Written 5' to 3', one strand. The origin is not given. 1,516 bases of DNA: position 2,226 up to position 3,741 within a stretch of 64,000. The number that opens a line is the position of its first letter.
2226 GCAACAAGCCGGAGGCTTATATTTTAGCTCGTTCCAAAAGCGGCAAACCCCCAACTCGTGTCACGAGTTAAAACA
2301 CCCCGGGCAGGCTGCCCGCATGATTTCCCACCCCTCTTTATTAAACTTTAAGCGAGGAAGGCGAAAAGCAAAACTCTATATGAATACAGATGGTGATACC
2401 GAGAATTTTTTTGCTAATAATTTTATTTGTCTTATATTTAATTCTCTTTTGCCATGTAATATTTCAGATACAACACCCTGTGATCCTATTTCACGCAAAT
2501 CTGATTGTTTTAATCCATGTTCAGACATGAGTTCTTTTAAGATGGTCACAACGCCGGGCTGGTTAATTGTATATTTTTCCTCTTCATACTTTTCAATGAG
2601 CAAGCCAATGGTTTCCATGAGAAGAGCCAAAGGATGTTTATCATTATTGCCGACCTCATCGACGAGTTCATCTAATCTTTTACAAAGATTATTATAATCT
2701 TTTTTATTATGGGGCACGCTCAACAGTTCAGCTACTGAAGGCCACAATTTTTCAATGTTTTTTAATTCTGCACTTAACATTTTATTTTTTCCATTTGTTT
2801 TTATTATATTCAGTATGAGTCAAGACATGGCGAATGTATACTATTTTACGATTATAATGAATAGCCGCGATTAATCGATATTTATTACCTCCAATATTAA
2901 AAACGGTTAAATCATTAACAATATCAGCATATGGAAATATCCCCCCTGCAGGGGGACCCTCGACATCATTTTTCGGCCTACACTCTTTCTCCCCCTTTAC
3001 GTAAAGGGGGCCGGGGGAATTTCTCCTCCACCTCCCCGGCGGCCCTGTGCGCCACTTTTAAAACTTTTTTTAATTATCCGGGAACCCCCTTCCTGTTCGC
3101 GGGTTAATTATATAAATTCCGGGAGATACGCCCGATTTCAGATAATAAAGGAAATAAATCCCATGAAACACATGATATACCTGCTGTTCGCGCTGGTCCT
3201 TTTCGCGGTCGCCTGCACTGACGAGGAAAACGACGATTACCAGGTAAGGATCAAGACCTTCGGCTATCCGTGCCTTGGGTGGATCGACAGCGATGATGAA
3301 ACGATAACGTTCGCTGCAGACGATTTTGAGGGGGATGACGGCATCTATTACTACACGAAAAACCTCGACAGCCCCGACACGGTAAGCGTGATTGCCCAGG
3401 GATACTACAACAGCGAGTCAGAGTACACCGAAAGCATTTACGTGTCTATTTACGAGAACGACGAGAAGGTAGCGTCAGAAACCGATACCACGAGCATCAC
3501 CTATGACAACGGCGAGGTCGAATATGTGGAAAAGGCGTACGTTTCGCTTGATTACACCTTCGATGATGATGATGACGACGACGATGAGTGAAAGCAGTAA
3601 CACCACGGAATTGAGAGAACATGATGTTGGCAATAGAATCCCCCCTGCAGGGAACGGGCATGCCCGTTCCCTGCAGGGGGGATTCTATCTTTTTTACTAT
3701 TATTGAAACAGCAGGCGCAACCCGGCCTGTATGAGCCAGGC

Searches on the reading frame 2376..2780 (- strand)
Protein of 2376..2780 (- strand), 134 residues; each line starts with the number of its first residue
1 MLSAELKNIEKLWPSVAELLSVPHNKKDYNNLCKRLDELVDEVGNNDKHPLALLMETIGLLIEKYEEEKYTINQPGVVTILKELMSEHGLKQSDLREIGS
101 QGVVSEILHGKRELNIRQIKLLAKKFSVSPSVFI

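Call 10: find_encoding_contigs(protein=window:2376-2780:-, flank=10000, max_places=10)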
Protein window:2376-2780:- (134 aa): 15 contigs read that carry it; 9 places shown.
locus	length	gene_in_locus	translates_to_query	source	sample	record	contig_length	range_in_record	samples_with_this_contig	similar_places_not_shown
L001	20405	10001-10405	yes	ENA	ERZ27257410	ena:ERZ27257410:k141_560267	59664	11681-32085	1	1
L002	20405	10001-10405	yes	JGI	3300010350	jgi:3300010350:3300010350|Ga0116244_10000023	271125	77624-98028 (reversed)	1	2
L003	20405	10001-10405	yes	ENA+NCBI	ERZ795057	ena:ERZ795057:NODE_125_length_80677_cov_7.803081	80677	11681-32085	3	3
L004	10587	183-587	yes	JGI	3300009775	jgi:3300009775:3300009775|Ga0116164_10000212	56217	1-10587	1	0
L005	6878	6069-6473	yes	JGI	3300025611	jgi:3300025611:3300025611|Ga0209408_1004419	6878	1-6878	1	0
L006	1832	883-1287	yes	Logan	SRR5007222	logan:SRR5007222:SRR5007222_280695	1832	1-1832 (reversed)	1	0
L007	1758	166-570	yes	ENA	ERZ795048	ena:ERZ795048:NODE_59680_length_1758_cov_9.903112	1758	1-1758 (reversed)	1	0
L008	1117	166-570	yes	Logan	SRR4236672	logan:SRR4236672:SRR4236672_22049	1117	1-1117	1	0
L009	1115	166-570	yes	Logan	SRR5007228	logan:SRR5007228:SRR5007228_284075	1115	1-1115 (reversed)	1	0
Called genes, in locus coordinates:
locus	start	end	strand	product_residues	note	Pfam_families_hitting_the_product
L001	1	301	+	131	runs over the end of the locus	PF01850:PIN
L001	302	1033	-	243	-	PF08032:SpoU_sub_bind, PF00588:SpoU_methylase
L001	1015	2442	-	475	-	PF00133:tRNA-synt_1 (faint), PF01406:tRNA-synt_1e, PF01921:tRNA-synt_1f (faint), PF09334:tRNA-synt_1g (weak), PF09190:DALR_2, PF23493:CysS_C (weak)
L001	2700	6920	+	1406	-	PF25059:FN3_DSCAM-DSCAML_C (faint), PF07495:Y_Y_Y (faint), PF17210:SdrD_B (faint), PF22904:NOMO1-like_2nd (faint), PF13620:CarboxypepD_reg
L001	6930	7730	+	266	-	-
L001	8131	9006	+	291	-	-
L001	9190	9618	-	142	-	-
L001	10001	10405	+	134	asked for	PF01381:HTH_3 (weak)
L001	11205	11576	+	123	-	-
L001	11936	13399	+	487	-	-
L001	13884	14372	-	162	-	-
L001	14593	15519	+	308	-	PF01565:FAD_binding_4, PF02873:MurB_C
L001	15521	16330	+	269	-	PF00929:RNase_T, PF16473:Rv2179c-like (faint), PF13280:WYL (weak)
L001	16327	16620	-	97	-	PF12840:HTH_20, PF01022:HTH_5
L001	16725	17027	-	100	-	-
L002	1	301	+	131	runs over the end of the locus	PF01850:PIN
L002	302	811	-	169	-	PF00588:SpoU_methylase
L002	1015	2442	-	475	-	PF00133:tRNA-synt_1 (faint), PF01406:tRNA-synt_1e, PF01921:tRNA-synt_1f (faint), PF09334:tRNA-synt_1g (weak), PF09190:DALR_2, PF23493:CysS_C (weak)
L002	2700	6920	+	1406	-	PF25059:FN3_DSCAM-DSCAML_C (faint), PF07495:Y_Y_Y (faint), PF17210:SdrD_B (faint), PF22904:NOMO1-like_2nd (faint), PF13620:CarboxypepD_reg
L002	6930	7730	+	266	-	-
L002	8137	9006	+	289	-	-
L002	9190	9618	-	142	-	-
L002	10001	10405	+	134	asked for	PF01381:HTH_3 (weak)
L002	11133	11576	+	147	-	PF20383:DUF6678 (faint)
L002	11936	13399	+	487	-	-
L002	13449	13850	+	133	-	-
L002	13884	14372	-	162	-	-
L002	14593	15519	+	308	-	PF01565:FAD_binding_4, PF02873:MurB_C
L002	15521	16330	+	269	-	PF00929:RNase_T, PF16473:Rv2179c-like (faint), PF13280:WYL (weak)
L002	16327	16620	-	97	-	PF12840:HTH_20, PF01022:HTH_5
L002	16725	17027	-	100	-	-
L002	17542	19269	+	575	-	PF00282:Pyridoxal_deC, PF01212:Beta_elim_lyase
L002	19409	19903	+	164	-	PF00011:HSP20, PF17886:ArsA_HSP20 (weak)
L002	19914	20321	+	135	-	PF00011:HSP20, PF17886:ArsA_HSP20 (weak)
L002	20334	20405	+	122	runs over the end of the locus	PF00011:HSP20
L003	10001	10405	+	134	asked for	PF01381:HTH_3 (weak)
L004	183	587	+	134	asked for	PF01381:HTH_3 (weak)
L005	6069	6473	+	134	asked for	PF01381:HTH_3 (weak)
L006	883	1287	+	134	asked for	PF01381:HTH_3 (weak)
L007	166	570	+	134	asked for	PF01381:HTH_3 (weak)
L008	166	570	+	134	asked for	PF01381:HTH_3 (weak)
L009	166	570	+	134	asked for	PF01381:HTH_3 (weak)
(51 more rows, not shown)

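Call 13: search_protein_families(library=pfam, proteins=[window:2376-2780:-], max_evalue=0.1)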
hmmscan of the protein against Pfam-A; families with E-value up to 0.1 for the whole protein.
window:2376-2780:- (134 aa): 3 families
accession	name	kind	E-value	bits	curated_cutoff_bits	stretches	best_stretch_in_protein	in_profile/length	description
PF01381.28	HTH_3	-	8.1e-06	26.2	23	1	81-132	1-54/55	Helix-turn-helix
PF13443.12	HTH_26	-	0.075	13.7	22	0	81-130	2-54/63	Cro/C1-type HTH DNA-binding domain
PF13170.11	DUF4003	-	0.086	12.8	28.1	1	20-91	184-251/296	Protein of unknown function (DUF4003)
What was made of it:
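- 2376..2780 (-): higA-like antitoxin gene (HTH_3). Calls 10, 13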

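Call 30: find_homologous_proteins(query=L002:14593-15519:+, max_evalue=1e-40)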
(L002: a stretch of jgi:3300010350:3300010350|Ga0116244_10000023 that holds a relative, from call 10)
Query L002:14593-15519:+ (308 aa): 6779 proteins with E <= 1e-40 among 8000 candidates; the best 120 are listed.
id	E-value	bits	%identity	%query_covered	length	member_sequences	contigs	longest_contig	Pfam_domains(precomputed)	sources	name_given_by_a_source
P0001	3.3e-201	685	100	100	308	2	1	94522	PF01565.29,PF02873.22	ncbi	-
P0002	1.3e-127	444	63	98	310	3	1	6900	PF01565.29,PF02873.22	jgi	jgi:UDP-N-acetylmuramate dehydrogenase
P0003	4.3e-121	422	60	100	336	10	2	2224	PF01565.29,PF02873.22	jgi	-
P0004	1.2e-116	407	60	99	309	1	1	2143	PF01565.29,PF02873.22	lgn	-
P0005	3.5e-105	370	56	99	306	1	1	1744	PF01565.29,PF02873.22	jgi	jgi:UDP-N-acetylmuramate dehydrogenase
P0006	9.0e-105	369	57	99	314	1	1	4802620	PF01565.29,PF02873.22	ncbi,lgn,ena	-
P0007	1.0e-104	368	55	99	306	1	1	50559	PF01565.29,PF02873.22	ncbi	-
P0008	1.2e-104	368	55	99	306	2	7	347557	PF01565.29,PF02873.22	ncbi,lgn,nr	ncbi:MAG: UDP-N-acetylmuramate dehydrogenase [Spirochaetes bacterium]|nr:UDP-N-acetylmuramate dehydr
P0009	1.3e-104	368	56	99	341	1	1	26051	PF01565.29,PF02873.22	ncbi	-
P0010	8.2e-103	362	55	98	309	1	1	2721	PF01565.29,PF02873.22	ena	-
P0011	3.3e-102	360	55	99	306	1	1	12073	PF01565.29,PF02873.22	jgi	jgi:UDP-N-acetylmuramate dehydrogenase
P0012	3.3e-102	360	55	99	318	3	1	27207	PF01565.29,PF02873.22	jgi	jgi:UDP-N-acetylmuramate dehydrogenase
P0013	1.2e-101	358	54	99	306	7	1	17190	PF01565.29,PF02873.22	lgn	-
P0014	1.6e-101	358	54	99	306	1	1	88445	PF01565.29,PF02873.22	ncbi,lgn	-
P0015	1.9e-101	358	55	99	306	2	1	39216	PF01565.29,PF02873.22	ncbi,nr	ncbi:MAG: UDP-N-acetylenolpyruvoylglucosamine reductase [Spirochaetes bacterium RBG_13_51_14]|nr:MAG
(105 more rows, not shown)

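Call 31: find_encoding_contigs(protein=P0002, flank=10000, max_places=3)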
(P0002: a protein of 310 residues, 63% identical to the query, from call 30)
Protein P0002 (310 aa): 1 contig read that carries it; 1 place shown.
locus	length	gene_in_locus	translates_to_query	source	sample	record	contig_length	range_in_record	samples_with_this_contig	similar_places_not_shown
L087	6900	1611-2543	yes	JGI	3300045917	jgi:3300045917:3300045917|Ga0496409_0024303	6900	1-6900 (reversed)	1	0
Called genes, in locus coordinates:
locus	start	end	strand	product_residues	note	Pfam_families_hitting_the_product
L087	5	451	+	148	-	-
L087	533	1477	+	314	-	-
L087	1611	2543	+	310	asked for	PF01565:FAD_binding_4, PF02873:MurB_C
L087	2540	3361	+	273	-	PF00929:RNase_T, PF13280:WYL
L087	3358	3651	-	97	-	PF12840:HTH_20, PF01022:HTH_5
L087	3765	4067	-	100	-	-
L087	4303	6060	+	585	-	-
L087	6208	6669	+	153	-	PF00011:HSP20, PF17886:ArsA_HSP20 (weak)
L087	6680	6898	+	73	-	?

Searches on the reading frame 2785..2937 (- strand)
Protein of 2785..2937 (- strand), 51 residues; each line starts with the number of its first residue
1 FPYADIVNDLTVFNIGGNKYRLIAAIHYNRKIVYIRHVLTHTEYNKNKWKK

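Call 87: search_protein_families(library=pfam, proteins=[window:2785-2937:-], max_evalue=0.01)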
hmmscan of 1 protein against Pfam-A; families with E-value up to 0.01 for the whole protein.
seq(51 aa): 1 family
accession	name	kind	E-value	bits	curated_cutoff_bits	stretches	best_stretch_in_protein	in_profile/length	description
PF09907.15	HigB_toxin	-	4.2e-21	75.4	27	1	1-46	27-73/74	HigB_toxin, RelE-like toxic component of a toxin-antitoxin system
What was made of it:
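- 2782..2937 (-): higB toxin remnant. Only profile positions 27-73 of 74 remain, and it is cut exactly at palindrome B. PF09907, E = 4e-21 (call 87).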

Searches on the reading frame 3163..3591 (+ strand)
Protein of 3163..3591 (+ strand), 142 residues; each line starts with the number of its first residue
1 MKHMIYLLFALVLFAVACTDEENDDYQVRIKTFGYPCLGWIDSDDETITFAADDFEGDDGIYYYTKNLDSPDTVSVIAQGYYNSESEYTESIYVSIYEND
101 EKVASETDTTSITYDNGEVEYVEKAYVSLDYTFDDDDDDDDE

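Call 13: search_protein_families(library=pfam, proteins=[window:3163-3591:+], max_evalue=0.1)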
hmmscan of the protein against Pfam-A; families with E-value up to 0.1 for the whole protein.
window:3163-3591:+ (142 aa): 1 family
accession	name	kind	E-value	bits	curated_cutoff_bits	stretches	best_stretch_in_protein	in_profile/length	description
PF16339.10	DUF4969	-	0.012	16.4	31.4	1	2-27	3-32/79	Domain of unknown function (DUF4969)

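Call 49: find_homologous_proteins(query=window:3163-3588:+, max_evalue=0.001)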
Query window:3163-3588:+ (142 aa): 6 proteins with E <= 0.001 among 10 candidates.
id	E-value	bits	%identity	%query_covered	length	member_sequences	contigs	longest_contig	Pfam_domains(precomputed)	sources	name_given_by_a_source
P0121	1.5e-82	293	100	98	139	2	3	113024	-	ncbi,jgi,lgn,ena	-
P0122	2.4e-75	269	91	94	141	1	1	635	-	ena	-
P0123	1.1e-71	257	85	94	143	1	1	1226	-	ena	-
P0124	9.7e-66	238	78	91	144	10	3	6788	-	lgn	-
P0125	9.7e-65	235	80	94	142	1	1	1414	-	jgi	jgi:hypothetical protein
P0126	2.0e-64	234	77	94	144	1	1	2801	-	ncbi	-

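Call 50: find_encoding_contigs(protein=P0124, flank=10000, max_places=6)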
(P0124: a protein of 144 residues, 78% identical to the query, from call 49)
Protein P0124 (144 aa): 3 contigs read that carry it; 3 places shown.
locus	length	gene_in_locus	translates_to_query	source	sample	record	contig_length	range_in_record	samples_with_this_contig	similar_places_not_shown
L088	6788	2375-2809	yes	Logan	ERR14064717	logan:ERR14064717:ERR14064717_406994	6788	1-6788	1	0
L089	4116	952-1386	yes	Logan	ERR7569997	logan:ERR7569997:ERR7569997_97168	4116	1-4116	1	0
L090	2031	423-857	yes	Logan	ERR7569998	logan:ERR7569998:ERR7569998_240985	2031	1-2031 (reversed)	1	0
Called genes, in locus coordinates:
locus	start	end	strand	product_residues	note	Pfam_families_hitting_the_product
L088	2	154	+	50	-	?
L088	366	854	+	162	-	-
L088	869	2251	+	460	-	PF03577:Peptidase_C69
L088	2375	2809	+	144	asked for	-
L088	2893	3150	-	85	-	PF07729:FCD (weak)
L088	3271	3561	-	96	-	PF00392:GntR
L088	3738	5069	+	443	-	PF00732:GMC_oxred_N, PF00890:FAD_binding_2 (faint), PF01266:DAO (faint), PF05199:GMC_oxred_C (weak)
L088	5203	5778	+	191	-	PF13489:Methyltransf_23, PF01209:Ubie_methyltran (weak), PF13847:Methyltransf_31, PF08241:Methyltransf_11, PF08242:Methyltransf_12, PF13578:Methyltransf_24 (weak), PF13649:Methyltransf_25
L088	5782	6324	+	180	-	PF04542:Sigma70_r2 (weak), PF08281:Sigma70_r4_2, PF04545:Sigma70_r4 (weak)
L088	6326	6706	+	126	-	-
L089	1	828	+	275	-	?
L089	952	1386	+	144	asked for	-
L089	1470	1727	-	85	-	PF07729:FCD (weak)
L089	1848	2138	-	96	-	PF00392:GntR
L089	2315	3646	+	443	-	PF00732:GMC_oxred_N, PF00890:FAD_binding_2 (faint), PF01266:DAO (faint), PF05199:GMC_oxred_C (weak)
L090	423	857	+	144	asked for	-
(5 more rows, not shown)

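Call 51: find_encoding_contigs(protein=P0126, flank=10000, max_places=4)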
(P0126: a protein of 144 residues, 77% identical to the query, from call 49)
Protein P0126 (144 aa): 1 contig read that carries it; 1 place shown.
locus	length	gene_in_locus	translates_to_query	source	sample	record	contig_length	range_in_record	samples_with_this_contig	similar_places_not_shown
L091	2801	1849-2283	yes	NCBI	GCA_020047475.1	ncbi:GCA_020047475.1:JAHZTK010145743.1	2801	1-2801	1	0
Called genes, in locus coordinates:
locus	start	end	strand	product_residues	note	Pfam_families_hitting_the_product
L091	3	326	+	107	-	?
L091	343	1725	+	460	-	PF03577:Peptidase_C69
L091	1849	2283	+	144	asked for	-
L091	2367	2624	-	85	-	PF07729:FCD (weak)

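Call 52: find_encoding_contigs(protein=P0123, flank=10000, max_places=4)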
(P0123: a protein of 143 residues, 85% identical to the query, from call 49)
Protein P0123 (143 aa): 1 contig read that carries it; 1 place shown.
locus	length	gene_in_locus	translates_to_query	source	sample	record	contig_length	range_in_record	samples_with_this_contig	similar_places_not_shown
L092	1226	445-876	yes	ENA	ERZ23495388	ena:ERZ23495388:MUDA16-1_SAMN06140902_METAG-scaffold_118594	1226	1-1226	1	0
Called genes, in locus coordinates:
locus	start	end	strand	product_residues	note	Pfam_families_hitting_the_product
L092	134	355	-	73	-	-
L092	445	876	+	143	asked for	-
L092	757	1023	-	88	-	-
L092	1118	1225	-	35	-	?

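Call 53: find_encoding_contigs(protein=P0125, flank=10000, max_places=4)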
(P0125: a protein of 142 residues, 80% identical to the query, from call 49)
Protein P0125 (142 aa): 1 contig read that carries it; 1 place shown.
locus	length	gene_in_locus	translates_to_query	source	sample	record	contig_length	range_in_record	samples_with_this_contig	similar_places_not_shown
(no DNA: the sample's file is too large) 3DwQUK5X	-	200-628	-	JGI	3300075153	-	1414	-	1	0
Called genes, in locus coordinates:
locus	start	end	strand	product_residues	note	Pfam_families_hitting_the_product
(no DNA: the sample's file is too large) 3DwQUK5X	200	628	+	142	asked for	-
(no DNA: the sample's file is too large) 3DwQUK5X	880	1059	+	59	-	PF00589:Phage_integrase (weak)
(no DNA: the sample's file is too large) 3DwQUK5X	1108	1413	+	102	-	?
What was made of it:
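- In another relative, a Phage_integrase fragment lies next to the homologous lipoprotein gene (call 53).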

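Call 54: find_encoding_contigs(protein=P0122, flank=10000, max_places=4)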
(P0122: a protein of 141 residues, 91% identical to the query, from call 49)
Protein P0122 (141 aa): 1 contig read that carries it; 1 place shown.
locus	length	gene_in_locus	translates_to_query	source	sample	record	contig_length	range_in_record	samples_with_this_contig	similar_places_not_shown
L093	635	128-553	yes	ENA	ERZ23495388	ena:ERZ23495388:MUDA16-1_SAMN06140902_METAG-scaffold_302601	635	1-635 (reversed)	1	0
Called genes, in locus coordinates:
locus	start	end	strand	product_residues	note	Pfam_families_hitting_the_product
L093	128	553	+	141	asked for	-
